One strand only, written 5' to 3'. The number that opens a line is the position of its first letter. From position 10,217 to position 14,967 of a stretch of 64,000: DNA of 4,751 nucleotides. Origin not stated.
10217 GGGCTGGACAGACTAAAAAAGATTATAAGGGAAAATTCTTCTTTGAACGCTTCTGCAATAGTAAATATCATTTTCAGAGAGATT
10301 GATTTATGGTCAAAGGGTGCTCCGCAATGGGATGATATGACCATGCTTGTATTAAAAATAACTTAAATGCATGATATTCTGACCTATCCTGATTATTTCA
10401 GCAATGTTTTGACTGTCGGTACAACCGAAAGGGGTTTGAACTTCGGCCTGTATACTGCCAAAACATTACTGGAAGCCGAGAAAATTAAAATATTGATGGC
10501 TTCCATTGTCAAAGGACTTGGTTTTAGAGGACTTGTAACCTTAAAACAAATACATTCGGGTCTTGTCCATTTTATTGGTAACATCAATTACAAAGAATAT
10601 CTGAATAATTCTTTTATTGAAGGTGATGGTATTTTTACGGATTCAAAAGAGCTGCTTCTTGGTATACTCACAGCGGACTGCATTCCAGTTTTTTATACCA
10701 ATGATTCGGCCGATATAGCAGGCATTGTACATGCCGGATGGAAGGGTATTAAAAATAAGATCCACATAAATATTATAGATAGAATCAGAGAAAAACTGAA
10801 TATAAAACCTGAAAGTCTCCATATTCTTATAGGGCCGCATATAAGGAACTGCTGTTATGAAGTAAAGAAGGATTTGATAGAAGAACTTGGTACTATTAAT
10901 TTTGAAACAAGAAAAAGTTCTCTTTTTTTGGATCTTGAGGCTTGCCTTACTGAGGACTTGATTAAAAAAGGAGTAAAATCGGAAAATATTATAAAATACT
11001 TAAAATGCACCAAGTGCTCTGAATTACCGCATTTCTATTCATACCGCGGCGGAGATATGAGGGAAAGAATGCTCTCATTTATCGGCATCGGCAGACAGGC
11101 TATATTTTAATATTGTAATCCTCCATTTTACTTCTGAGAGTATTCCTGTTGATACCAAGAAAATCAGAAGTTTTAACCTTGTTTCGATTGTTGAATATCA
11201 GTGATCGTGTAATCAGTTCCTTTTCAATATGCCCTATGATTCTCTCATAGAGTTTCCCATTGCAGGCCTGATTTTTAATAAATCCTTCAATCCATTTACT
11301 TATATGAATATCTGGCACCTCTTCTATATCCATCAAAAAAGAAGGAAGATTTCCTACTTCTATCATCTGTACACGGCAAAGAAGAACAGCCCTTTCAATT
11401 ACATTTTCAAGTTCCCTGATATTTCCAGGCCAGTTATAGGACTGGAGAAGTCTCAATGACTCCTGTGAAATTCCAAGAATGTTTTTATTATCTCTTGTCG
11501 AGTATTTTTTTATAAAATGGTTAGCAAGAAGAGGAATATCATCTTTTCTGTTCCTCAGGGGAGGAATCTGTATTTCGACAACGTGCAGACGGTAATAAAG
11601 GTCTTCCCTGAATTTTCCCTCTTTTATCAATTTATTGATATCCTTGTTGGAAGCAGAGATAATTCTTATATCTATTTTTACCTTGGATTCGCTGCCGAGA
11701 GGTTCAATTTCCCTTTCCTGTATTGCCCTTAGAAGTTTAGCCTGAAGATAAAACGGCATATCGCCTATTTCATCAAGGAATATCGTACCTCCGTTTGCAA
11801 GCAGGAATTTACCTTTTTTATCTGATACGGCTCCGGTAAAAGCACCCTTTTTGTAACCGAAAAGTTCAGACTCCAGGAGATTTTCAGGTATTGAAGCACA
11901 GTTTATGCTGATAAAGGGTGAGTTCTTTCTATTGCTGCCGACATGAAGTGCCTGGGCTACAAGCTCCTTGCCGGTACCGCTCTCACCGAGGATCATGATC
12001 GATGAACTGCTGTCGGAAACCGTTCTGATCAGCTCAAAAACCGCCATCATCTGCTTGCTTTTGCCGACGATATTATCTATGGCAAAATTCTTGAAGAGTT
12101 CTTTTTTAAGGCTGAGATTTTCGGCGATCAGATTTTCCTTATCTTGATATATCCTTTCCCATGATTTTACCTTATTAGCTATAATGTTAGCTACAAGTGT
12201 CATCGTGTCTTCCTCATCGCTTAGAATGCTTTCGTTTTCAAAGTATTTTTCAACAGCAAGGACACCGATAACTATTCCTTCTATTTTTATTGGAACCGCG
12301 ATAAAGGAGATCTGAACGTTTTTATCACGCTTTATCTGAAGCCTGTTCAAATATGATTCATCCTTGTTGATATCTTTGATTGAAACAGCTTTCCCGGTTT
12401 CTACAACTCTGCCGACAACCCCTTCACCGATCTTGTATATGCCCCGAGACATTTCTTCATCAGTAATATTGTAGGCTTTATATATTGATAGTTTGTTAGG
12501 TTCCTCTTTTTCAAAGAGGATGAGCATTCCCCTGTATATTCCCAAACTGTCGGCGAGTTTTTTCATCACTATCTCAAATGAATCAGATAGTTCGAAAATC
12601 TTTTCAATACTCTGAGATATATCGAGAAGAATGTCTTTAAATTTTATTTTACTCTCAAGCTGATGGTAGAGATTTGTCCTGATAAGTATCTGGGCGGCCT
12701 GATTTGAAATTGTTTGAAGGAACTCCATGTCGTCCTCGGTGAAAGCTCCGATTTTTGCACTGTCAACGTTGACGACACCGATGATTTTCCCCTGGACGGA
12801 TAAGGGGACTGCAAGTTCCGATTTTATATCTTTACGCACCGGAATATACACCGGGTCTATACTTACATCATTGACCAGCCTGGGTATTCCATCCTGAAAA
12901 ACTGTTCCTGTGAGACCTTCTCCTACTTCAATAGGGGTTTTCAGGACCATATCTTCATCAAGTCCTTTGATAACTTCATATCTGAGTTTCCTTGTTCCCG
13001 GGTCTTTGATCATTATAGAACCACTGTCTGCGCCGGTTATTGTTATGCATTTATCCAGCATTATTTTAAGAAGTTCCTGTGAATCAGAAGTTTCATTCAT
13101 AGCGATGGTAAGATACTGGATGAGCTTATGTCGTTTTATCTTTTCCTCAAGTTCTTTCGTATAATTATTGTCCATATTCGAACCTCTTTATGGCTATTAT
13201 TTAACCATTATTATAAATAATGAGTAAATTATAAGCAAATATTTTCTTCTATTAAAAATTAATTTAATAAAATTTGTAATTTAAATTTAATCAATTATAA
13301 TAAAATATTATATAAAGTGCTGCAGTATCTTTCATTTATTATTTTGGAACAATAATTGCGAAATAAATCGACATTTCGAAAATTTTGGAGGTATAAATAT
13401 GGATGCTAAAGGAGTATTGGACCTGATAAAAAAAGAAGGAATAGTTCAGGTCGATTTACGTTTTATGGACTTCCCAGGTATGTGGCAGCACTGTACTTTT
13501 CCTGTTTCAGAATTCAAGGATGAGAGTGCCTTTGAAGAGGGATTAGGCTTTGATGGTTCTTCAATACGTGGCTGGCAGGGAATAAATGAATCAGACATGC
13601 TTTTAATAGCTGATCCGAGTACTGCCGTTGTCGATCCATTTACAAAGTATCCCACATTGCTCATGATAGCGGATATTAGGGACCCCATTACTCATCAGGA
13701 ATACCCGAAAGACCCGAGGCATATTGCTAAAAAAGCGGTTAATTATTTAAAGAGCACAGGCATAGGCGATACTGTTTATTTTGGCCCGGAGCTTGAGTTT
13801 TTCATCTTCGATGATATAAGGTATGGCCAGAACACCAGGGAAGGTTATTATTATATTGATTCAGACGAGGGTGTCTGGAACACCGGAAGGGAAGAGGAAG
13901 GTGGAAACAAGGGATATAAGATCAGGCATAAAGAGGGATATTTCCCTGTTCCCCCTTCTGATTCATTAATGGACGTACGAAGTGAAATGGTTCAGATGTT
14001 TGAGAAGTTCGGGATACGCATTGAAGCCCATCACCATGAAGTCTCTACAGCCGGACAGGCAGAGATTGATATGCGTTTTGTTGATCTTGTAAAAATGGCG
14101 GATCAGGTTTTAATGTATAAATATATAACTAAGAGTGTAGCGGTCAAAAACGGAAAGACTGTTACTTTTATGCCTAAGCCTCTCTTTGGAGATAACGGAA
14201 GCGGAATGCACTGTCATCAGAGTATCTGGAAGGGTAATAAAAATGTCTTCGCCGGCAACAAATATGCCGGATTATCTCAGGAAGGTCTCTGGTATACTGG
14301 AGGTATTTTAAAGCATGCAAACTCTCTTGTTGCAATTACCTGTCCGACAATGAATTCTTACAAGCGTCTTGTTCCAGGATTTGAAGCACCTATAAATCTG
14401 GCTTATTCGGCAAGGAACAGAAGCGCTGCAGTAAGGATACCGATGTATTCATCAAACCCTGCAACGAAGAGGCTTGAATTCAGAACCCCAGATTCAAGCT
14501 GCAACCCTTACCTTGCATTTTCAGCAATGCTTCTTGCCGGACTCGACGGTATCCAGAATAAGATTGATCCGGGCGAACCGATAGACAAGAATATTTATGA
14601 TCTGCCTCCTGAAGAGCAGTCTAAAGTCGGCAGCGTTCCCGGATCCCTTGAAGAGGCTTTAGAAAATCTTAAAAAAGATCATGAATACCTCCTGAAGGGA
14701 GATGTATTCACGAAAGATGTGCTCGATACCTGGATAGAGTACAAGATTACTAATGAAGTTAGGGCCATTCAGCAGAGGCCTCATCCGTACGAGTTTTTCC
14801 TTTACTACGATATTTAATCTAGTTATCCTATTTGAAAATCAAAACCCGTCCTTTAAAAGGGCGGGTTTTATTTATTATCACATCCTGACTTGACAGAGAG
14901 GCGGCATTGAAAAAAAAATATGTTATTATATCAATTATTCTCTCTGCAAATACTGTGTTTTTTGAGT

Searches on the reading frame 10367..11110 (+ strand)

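Call 38: search_protein_families(library=pfam, proteins=[window:10367-11110:+], max_evalue=0.0001)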
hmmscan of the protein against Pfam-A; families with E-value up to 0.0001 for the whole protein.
window:10367-11110:+ (247 aa): 1 family
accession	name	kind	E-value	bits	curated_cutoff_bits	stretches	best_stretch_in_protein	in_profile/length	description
PF02578.20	Cu-oxidase_4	-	1.9e-42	145.8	22.9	1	47-239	35-237/238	Multi-copper polyphenol oxidoreductase laccase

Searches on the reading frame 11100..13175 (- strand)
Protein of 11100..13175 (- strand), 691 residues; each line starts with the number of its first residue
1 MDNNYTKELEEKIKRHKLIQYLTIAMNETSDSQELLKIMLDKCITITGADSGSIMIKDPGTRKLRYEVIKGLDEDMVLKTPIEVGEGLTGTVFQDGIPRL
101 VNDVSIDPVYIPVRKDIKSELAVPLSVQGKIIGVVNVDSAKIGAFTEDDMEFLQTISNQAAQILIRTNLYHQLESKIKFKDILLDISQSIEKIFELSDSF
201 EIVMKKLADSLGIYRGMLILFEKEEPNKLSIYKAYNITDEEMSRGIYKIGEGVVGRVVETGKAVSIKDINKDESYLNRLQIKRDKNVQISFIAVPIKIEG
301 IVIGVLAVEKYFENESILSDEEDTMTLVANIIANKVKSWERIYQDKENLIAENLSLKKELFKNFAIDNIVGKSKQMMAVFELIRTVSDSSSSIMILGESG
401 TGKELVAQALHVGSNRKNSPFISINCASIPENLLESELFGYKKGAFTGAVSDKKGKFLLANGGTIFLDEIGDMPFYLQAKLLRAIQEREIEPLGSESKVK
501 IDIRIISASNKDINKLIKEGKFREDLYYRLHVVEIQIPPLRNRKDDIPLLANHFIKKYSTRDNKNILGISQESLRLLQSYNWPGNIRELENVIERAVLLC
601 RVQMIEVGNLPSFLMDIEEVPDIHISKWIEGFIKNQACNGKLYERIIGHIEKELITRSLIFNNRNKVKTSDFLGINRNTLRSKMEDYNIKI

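Call 38: search_protein_families(library=pfam, proteins=[window:11100-13175:-], max_evalue=0.0001)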
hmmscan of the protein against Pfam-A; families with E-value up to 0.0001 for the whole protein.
window:11100-13175:- (691 aa): 8 families
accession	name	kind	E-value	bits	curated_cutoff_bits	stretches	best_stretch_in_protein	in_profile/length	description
PF00158.32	Sigma54_activat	-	1.3e-71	240.1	20.2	1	369-536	1-168/168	Sigma-54 interaction domain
PF01590.32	GAF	-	8.4e-33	114.2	22.4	2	32-163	2-132/133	GAF domain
PF13185.12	GAF_2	-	1.7e-32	112.9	28.6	2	30-164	2-135/136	GAF domain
PF25601.1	AAA_lid_14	-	1.8e-27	95.4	27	1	541-616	1-76/87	AAA+ ATPase lid domain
PF14532.12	Sigma54_activ_2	-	1.6e-22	80.7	25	1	370-540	1-138/138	Sigma-54 interaction domain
PF13492.12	GAF_3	-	1e-12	49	27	1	32-161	2-124/129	GAF domain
PF07728.20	AAA_5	-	1.7e-05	25.3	22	1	393-511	2-123/139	AAA domain (dynein-related subfamily)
PF02954.25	HTH_8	-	2.4e-05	24.4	22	0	650-687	5-42/42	Bacterial regulatory protein, Fis family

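Call 72: search_protein_families(library=ncbifam, proteins=[window:11100-13175:-], max_evalue=0.00001)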
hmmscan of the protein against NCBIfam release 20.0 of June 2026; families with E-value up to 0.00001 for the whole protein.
window:11100-13175:- (691 aa): 29 families (the best 25 are shown)
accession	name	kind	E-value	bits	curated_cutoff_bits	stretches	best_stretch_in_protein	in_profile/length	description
TIGR01817.1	nifA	equivalog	4.8e-141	471.1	528.85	2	183-606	7-434/534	nif-specific transcriptional activator NifA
NF041552.1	TF_PrdR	equivalog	6.3e-115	384.7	795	1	253-688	174-577/577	sigma-54 dependent transcriptional regulator PrdR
NF003451.0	PRK05022.1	equivalog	6e-109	365.1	476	1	292-681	116-502/512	nitric oxide reductase transcriptional regulator NorR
NF008469.0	PRK11361.1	equivalog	8e-107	357.8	714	1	349-690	125-457/461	acetoacetate metabolism transcriptional regulator AtoC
TIGR02915.1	PEP_resp_reg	equivalog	8.9e-103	344.5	502.6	1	348-690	121-445/445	PEP-CTERM-box response regulator transcription factor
NF050807.1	TransRegFlbDCaul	equivalog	5.4e-102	342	750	1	368-688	119-439/454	sigma-54-dependent transcriptional regulator FlbD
TIGR01818.1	ntrC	equivalog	1.1e-101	340.9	558.6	1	365-686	132-462/463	nitrogen regulation protein NR(I)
NF011958.0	PRK15429.1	equivalog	9e-97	325.3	830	1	122-689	122-686/692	formate hydrogenlyase transcriptional activator FlhA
NF038308.1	RNA_repair_RtcR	equivalog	3.1e-92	310.1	650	1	241-616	54-438/530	RNA repair transcriptional activator RtcR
NF011695.0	PRK15115.1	equivalog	6.8e-90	301.9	763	1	354-605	122-373/445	two-component system response regulator GlrR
NF007689.0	PRK10365.1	equivalog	4.7e-88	295.9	760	1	368-684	140-439/441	sigma-54-dependent response regulator transcription factor ZraR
TIGR02329.1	propionate_PrpR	equivalog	4.6e-85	286.2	499.2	1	356-684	201-524/526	propionate catabolism operon regulatory protein PrpR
NF041906.1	V4R_TF_MobR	exception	8.1e-85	285.3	999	1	345-684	206-541/544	phenol degradation transcriptional regulator MobR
NF049963.1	RespRegFlgRCampy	domain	2.3e-84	283.7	750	1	362-608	129-375/429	fla regulon two-component system response regulator FlgR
NF041946.1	LuxO_transreg_Vib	equivalog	3.1e-84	283.4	800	1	364-687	130-460/463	quorum-sensing sigma-54 dependent transcriptional regulator LuxO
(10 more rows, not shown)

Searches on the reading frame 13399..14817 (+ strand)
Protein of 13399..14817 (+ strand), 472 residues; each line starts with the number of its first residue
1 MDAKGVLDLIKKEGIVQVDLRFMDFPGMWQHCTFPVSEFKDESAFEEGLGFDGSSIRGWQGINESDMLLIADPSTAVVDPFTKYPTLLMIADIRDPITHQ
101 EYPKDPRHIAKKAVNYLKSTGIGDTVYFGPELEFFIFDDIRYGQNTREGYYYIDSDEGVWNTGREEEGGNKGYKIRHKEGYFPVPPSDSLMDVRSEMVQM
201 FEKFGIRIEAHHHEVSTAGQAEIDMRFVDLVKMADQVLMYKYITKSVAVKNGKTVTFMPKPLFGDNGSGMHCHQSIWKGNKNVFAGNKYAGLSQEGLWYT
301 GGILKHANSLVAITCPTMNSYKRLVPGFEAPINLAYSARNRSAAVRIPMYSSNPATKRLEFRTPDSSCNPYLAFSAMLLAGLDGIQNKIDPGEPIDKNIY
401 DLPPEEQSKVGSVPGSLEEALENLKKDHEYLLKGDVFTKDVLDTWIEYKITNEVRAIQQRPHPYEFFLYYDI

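Call 38: search_protein_families(library=pfam, proteins=[window:13399-14817:+], max_evalue=0.0001)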
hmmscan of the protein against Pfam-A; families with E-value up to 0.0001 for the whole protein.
window:13399-14817:+ (472 aa): 2 families
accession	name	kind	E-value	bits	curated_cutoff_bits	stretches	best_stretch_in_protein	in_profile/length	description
PF00120.29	Gln-synt_C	-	6.3e-135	450.1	24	1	104-468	2-343/344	Glutamine synthetase, catalytic domain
PF03951.24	Gln-synt_N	-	7.4e-31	106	33.4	1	16-96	3-82/82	Glutamine synthetase, beta-Grasp domain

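Call 72: search_protein_families(library=ncbifam, proteins=[window:13399-14817:+], max_evalue=0.00001)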
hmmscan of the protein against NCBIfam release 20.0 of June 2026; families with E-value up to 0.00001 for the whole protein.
window:13399-14817:+ (472 aa): 5 families
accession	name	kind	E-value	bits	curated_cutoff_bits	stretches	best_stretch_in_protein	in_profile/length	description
TIGR00653.1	GlnA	equivalog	1.7e-202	673.2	429.15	1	6-471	3-462/462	type I glutamate--ammonia ligase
NF007006.0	PRK09469.1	equivalog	3.6e-190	632.5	845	1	1-471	1-468/469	glutamate--ammonia ligase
TIGR03105.1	gln_synth_III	equivalog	6.2e-68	229.3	469.6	1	192-450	158-415/435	type III glutamate--ammonia ligase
NF045547.1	GGputSyn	equivalog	1.9e-60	204.9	650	1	179-449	153-423/438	gamma-glutamylputrescine synthetase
NF041605.1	gln_syn_GlnII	equivalog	6.3e-10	38.7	500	1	204-374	160-321/333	glutamine synthetase GlnII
